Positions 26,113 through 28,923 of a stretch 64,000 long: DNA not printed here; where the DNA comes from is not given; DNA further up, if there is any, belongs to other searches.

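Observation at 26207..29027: Candidate two-gene system: an 836-aa double-MPP protein translationally coupled to a zinc-ribbon protein, behind a textbook promoter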

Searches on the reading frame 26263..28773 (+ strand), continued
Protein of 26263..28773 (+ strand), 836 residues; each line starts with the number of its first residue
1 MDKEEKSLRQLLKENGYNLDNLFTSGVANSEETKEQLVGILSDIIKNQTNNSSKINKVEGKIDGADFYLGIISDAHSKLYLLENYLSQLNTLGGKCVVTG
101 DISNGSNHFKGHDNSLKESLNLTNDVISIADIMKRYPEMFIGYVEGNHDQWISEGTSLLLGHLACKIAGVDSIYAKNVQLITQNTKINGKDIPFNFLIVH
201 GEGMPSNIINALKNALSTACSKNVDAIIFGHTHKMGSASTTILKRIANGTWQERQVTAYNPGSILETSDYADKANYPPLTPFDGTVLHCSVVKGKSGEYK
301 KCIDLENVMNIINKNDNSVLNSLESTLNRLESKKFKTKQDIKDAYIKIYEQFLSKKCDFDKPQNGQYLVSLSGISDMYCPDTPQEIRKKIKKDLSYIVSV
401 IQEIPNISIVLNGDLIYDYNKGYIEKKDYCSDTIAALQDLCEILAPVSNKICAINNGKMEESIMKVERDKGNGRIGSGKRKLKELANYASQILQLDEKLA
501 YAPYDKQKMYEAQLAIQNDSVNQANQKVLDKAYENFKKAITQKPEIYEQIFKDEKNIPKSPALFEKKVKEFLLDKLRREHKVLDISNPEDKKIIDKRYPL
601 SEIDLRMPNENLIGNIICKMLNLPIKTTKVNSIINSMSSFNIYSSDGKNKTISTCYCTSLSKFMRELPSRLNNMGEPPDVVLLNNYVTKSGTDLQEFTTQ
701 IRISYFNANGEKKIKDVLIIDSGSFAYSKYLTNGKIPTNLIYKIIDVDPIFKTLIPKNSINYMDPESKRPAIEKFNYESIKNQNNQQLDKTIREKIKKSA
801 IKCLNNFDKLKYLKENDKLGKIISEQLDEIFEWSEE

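Call 35: fold_search(model_id=the predicted structure, library=pdb)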
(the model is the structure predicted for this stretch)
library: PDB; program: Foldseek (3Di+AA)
matches with E <= 10: 829; with E <= 0.001: 0
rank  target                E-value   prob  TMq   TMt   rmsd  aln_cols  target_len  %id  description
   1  9k2e_B                1.6e-03  0.99  0.18  0.32  13.6       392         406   11  Crystal structure of mSMPDL3B-dimer (released 2025-10-22)
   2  8w6p_A                2.0e-03  0.99  0.17  0.30   8.3       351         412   12  Crystal structure of dimeric murine SMPDL3A (released 2023-12-20)
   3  8w6r_A                2.4e-03  0.98  0.17  0.30  12.8       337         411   13  murine SMPDL3A bound to sulfate (released 2023-12-20)
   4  8w6p_B                2.4e-03  0.98  0.17  0.30  12.9       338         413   13  Crystal structure of dimeric murine SMPDL3A (released 2023-12-20)
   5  3tgh                  2.5e-03  0.99  0.16  0.37   8.6       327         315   11  GAP50 the anchor in the inner membrane complex of Plasmodium (released 2012-03-07)
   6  5fc1_A                3.3e-03  0.99  0.19  0.32   8.1       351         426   12  Murine SMPDL3A in complex with sulfate (released 2016-01-27)
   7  2qfp_A                3.5e-03  0.98  0.17  0.29   9.0       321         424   12  Crystal structure of red kidney bean purple acid phosphatase in complex with fluoride (released 2008-10-14)
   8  4dhl_C                3.9e-03  0.98  0.18  0.31   8.5       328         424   13  Crystal structure of red kidney bean purple acid phosphatase in complex with Maybridge fragment MO07123 (released 2012-12-12)
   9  5w8m_A                4.1e-03  0.96  0.13  0.41  12.7       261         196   13  Crystal structure of Chaetomium thermophilum Vps29 (released 2018-06-13)
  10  1xzw_A                4.5e-03  0.97  0.17  0.29   9.1       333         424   12  Sweet potato purple acid phosphatase/phosphate complex (released 2004-12-14)
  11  5w8m_F                4.8e-03  0.97  0.13  0.44  13.3       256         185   12  Crystal structure of Chaetomium thermophilum Vps29 (released 2018-06-13)
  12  1xzw_B                5.3e-03  0.96  0.17  0.29   9.1       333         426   12  Sweet potato purple acid phosphatase/phosphate complex (released 2004-12-14)
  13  3av0_A                5.3e-03  0.75  0.16  0.32  20.6       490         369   13  Crystal structure of Mre11-Rad50 bound to ATP S (released 2011-05-25)
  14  5fc7_A                7.4e-03  0.95  0.17  0.30  12.7       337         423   13  Murine SMPDL3A in complex with sulfate (tetragonal) (released 2016-01-27)
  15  5ebb_A                9.2e-03  0.97  0.18  0.31   8.8       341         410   10  Structure of human sphingomyelinase phosphodiesterase like 3A (SMPDL3A) with Zn2+ (released 2016-01-20)
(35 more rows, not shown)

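Call 36: fold_search(model_id=the predicted structure, library=viral)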
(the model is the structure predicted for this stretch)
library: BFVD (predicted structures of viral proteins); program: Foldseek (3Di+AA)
matches with E <= 10: 754; with E <= 0.001: 14
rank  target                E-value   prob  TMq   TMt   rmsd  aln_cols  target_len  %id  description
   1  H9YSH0                2.3e-11  1.00  0.24  0.62   6.3       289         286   16  (no name in the UniProt tables at hand)
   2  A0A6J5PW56            3.5e-10  1.00  0.24  0.59   5.9       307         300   15  Calcineurin-like phosphoesterase domain, ApaH type [uncultured Caudovirales phage]
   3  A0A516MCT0            4.0e-09  1.00  0.23  0.43   8.3       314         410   15  (no name in the UniProt tables at hand)
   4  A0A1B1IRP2            5.4e-08  1.00  0.18  0.50  16.7       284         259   15  (no name in the UniProt tables at hand)
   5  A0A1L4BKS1            1.6e-07  1.00  0.22  0.56   7.3       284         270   15  (no name in the UniProt tables at hand)
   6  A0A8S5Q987            1.3e-06  1.00  0.18  0.33   9.6       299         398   12  DNA polymerase II small subunit [Siphoviridae sp. ctfR912]
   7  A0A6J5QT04            4.1e-06  1.00  0.20  0.64   5.7       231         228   14  Calcineurin-like phosphoesterase domain, ApaH type (Fragment) [uncultured Caudovirales phage]
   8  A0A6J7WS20            7.9e-06  1.00  0.24  0.36  12.5       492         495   10  Uncharacterized protein [uncultured Caudovirales phage]
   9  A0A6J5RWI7            6.9e-05  1.00  0.19  0.35  10.1       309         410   14  Calcineurin-like phosphoesterase domain-containing protein [uncultured Caudovirales phage]
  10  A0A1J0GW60            2.5e-04  1.00  0.19  0.35  11.8       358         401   13  Metallo-dependent phosphatase domain protein [Streptomyces phage BRock]
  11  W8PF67                3.3e-04  1.00  0.17  0.29  11.1       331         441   11  Putative metallophosphatase [Microbacterium phage vB_MoxS-ISF9]
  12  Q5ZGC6                4.1e-04  0.99  0.16  0.30  17.6       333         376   15  (no name in the UniProt tables at hand)
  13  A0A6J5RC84            5.4e-04  1.00  0.18  0.31  30.9       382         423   13  MPP_superfamily domain containing protein [uncultured Caudovirales phage]
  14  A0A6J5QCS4            8.3e-04  0.98  0.16  0.37  22.5       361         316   15  SbcD DNA repair exonuclease [uncultured Caudovirales phage]
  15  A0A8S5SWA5            2.3e-03  1.00  0.20  0.30   7.5       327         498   12  Calcineurin-like phosphoesterase [virus sp. ctoC338]
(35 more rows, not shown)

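Call 46: search_protein_representatives(alignment_id=A1)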
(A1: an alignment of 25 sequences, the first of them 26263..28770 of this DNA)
Query: 25 sequences, 835 profile positions. Proteins with E-value up to 0.001 (for the whole library): 68; up to 1e-10: 29; up to 1e-30: 27. The best 68 are listed.
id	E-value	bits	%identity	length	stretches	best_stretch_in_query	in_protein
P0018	0.0e+00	1338.0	-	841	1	1-833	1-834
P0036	5.0e-195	666.6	-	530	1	8-514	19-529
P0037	1.7e-156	539.1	-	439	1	396-830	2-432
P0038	1.1e-98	347.9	-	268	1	510-783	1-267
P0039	6.5e-88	312.2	-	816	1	39-833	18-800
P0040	8.0e-80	285.5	-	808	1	35-821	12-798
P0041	7.1e-72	259.2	-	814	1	53-640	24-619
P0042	4.8e-70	253.1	-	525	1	620-831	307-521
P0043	1.2e-69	251.9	-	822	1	28-825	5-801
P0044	3.3e-69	250.4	-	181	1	2-172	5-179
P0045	2.3e-66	241.0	-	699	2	42-562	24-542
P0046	5.9e-60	219.8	-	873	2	37-541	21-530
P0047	3.1e-58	214.1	-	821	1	32-814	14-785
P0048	8.4e-58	212.7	-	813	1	38-819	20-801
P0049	1.1e-57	212.3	-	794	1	26-825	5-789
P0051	1.3e-52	195.5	-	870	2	50-564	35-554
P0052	7.5e-52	193.0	-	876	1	5-830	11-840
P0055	8.4e-46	172.9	-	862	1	21-830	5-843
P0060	1.7e-32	129.0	-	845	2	46-389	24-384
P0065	2.4e-07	45.8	-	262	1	83-278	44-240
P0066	3.2e-07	45.3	-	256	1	94-279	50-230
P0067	1.8e-06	42.9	-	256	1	66-279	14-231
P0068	1.9e-06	42.7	-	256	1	70-292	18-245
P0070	3.0e-06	42.1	-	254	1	93-275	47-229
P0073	2.6e-05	39.0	-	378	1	85-296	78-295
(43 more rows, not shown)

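Call 48: find_homologous_proteins(query=A3, max_evalue=0.001)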
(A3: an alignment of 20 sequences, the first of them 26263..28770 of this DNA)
Query A3 (20 sequences) (836 aa, profile of the alignment): 30 proteins with E <= 0.001 among 8000 candidates.
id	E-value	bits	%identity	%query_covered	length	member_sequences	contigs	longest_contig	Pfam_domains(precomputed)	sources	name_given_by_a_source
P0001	2.5e-245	834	100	100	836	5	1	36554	PF12850.13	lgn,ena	-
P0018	1.6e-243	828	53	97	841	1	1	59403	PF12850.13,PF00149.34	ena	-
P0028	1.0e-232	793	48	97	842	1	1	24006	PF12850.13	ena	-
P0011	9.0e-221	753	58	97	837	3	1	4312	PF12850.13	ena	-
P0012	3.0e-217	742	58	95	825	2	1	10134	PF12850.13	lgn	-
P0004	2.4e-216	739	66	100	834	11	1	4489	PF12850.13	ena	-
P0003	3.0e-216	738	66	100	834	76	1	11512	PF12850.13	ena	-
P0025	3.8e-216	738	50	97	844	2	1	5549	PF12850.13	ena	-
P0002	6.1e-215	734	66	100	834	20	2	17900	PF12850.13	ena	-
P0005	9.5e-215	733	66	98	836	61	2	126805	PF12850.13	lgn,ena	-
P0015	2.0e-214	732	56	97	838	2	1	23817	PF12850.13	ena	-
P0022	7.9e-214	730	51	97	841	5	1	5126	PF12850.13,PF00149.34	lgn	-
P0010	3.7e-213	728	59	97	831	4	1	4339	PF12850.13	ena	-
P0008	5.5e-213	727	59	100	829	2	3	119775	PF12850.13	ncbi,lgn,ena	-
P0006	3.5e-212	725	59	99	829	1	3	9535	PF12850.13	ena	-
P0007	1.0e-209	717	59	99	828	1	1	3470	PF12850.13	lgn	-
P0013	3.2e-209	715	57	98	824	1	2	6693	PF12850.13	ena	-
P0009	8.3e-209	714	59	98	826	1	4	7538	PF12850.13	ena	-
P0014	1.8e-206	706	56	99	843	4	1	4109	PF12850.13,PF00149.34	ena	-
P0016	8.0e-202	691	57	98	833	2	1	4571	PF12850.13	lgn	-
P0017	3.0e-197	675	55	99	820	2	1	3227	PF12850.13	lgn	-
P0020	1.4e-195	670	51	98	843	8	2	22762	PF12850.13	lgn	-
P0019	7.1e-195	668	55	98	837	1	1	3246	PF12850.13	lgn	-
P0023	3.9e-192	658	49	99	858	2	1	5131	PF12850.13,PF00149.34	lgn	-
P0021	3.5e-188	645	53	96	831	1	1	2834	PF12850.13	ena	-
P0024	4.2e-187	642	50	96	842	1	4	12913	PF12850.13,PF00149.34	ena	-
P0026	7.4e-180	618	50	95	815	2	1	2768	PF12850.13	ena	-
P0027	1.6e-177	610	48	97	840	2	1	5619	-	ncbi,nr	ncbi:MAG: hypothetical protein IKR12_00860 [Clostridia bacterium]|nr:hypothetical protein [Clostridi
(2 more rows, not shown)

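Call 51: find_related_loci(query=P0039, collection=viral_contigs, flank=8000)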
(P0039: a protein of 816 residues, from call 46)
Query P0039 (816 aa) in viral_contigs; peptide patterns used: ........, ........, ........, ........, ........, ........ (x = any residue, [..] = any of these).
34 stretches matched a pattern, but none encodes a relative of the query by tblastn (E <= 1e-3).

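Call 52: find_related_loci(query=P0051, collection=viral_contigs, flank=8000)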
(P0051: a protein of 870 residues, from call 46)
Query P0051 (870 aa) in viral_contigs; peptide patterns used: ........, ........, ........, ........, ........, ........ (x = any residue, [..] = any of these).
9 stretches matched a pattern, but none encodes a relative of the query by tblastn (E <= 1e-3).

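Call 54: find_encoding_contigs(protein=P0039, flank=8000, max_places=2)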
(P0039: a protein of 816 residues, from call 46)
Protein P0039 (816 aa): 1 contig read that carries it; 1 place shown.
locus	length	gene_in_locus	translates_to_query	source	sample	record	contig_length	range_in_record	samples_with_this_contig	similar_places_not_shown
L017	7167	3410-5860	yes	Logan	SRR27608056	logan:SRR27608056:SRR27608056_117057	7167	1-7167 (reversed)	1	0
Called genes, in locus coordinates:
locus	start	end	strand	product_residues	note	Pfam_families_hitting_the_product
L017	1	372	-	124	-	?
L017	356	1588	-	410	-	PF01743:PolyA_pol, PF12627:PolyA_pol_RNAbd (weak), PF13735:tRNA_NucTran2_2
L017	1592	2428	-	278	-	PF02645:DegV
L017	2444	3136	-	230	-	PF10502:Peptidase_S26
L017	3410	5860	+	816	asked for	-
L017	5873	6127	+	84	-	-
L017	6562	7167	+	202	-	?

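Call 55: find_encoding_contigs(protein=P0052, flank=8000, max_places=2)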
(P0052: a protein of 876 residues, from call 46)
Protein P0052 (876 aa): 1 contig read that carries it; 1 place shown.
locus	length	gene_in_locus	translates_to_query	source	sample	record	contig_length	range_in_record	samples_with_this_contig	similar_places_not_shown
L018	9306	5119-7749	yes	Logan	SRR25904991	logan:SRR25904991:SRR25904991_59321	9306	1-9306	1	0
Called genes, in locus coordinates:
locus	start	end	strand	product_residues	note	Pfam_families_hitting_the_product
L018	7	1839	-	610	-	PF01541:GIY-YIG, PF27096:UvrC_M, PF22920:UvrC_RNaseH, PF08459:UvrC_RNaseH_dom, PF14520:HHH_5 (weak), PF12826:HHH_2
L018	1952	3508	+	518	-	-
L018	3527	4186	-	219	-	PF02223:Thymidylate_kin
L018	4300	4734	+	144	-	PF02580:Tyr_Deacylase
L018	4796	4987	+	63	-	-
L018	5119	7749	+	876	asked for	-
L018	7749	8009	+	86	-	-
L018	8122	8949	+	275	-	PF01261:AP_endonuc_2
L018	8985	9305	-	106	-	?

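Call 56: find_encoding_contigs(protein=P0046, flank=8000, max_places=2)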
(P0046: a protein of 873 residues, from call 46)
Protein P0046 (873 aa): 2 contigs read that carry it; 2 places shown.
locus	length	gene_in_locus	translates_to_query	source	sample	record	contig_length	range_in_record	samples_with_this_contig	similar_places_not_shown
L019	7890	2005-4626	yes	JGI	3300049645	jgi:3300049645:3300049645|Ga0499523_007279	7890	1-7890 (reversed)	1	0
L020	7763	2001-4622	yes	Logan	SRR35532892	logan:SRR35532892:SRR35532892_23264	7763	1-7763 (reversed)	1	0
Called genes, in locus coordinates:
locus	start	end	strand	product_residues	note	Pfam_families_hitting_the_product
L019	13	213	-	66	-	-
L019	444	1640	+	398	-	-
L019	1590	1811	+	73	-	-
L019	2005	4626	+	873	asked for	PF00149:Metallophos (faint)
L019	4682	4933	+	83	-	-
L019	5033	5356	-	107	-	-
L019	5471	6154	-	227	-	-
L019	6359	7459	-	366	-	PF06925:MGDG_synth, PF02350:Epimerase_2, PF04101:Glyco_tran_28_C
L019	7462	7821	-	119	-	-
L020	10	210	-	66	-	-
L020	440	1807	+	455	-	-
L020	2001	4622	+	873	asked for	PF00149:Metallophos (faint)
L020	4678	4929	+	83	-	-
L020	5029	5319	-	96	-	-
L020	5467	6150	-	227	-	-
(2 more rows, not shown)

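Call 57: find_encoding_contigs(protein=P0060, flank=8000, max_places=2)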
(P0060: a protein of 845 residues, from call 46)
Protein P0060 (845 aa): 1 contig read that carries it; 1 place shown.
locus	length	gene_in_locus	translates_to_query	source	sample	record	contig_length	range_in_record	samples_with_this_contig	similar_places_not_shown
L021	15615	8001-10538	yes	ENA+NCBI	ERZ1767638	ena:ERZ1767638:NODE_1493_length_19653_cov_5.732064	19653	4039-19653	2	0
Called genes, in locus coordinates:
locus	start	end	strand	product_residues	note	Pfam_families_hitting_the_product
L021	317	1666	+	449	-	PF11638:DnaA_N (weak), PF01695:IstB_IS21, PF00308:Bac_DnaA, PF01637:ATPase_2, PF00004:AAA (weak), PF08299:Bac_DnaA_C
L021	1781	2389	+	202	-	-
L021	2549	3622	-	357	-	PF02463:SMC_N, PF13175:AAA_15, PF13476:AAA_23, PF13304:AAA_21 (weak)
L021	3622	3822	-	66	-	-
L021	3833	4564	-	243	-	PF02527:GidB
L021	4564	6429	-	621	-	PF01134:GIDA, PF21680:GIDA_C_1st, PF13932:SAM_GIDA_C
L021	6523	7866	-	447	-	PF10396:TrmE_N, PF12631:MnmE_helical, PF01926:MMR_HSR1, PF02421:FeoB_N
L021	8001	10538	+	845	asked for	-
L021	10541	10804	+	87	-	-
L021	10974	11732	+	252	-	PF14808:TMEM164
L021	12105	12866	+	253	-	PF00142:Fer4_NifH (weak), PF01656:CbiA, PF02374:ArsA_ATPase (weak), PF06564:CBP_BcsQ (weak), PF09140:MipZ (weak), PF10609:ParA, PF13614:AAA_31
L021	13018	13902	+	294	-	PF02195:ParB_N, PF17762:HTH_ParB, PF23552:ParB_C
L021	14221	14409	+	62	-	-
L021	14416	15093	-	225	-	PF01520:Amidase_3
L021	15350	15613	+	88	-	?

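Call 58: find_encoding_contigs(protein=P0040, flank=8000, max_places=2)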
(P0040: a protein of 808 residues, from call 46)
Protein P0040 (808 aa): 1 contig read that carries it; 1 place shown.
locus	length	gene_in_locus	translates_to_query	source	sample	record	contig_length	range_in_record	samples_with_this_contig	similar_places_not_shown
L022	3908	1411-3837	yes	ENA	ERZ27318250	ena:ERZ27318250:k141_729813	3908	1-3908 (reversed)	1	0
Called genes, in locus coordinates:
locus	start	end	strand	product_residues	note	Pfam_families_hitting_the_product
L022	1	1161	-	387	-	?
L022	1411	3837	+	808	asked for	PF00149:Metallophos (faint)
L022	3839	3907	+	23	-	?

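Call 64: search_protein_families(library=phrogs, proteins=[P0065, P0066, P0067, P0068, P0070, P0073], max_evalue=0.00001)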
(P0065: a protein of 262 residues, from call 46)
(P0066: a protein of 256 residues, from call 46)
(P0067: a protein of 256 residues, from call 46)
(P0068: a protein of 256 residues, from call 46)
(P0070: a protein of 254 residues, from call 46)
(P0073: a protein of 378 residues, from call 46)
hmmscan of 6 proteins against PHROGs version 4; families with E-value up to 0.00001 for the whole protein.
P0065 (262 aa): 1 family
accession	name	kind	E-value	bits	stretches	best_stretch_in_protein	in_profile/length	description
phrog_7339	-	DNA, RNA and nucleotide metabolism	1.1e-33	117.7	1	18-258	25-257/263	DNA repair exonuclease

P0066 (256 aa): 1 family
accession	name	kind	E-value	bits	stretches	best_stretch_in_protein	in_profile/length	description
phrog_7339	-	DNA, RNA and nucleotide metabolism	9.1e-27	95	1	14-235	27-245/263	DNA repair exonuclease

P0067 (256 aa): 1 family
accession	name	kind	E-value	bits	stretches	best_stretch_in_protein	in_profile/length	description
phrog_7339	-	DNA, RNA and nucleotide metabolism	4.9e-44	151.6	1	6-247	20-256/263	DNA repair exonuclease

P0068 (256 aa): 1 family
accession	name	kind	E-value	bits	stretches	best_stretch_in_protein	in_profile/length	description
phrog_7339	-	DNA, RNA and nucleotide metabolism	2.9e-41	142.6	1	6-244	20-253/263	DNA repair exonuclease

P0070 (254 aa): 1 family
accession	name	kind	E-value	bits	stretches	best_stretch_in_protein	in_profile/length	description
phrog_7339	-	DNA, RNA and nucleotide metabolism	4.1e-43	148.6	1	14-250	29-257/263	DNA repair exonuclease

P0073 (378 aa): 1 family
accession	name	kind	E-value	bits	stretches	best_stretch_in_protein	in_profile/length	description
phrog_7339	-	DNA, RNA and nucleotide metabolism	4.5e-29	102.6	1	48-243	23-203/263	DNA repair exonuclease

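Call 65: search_dna_similar(query=window:26263-28770:+, collection=phages, mode=protein, max_evalue=0.001, max_rows=15)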
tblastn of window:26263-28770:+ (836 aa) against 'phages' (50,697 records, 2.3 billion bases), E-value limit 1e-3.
No match.
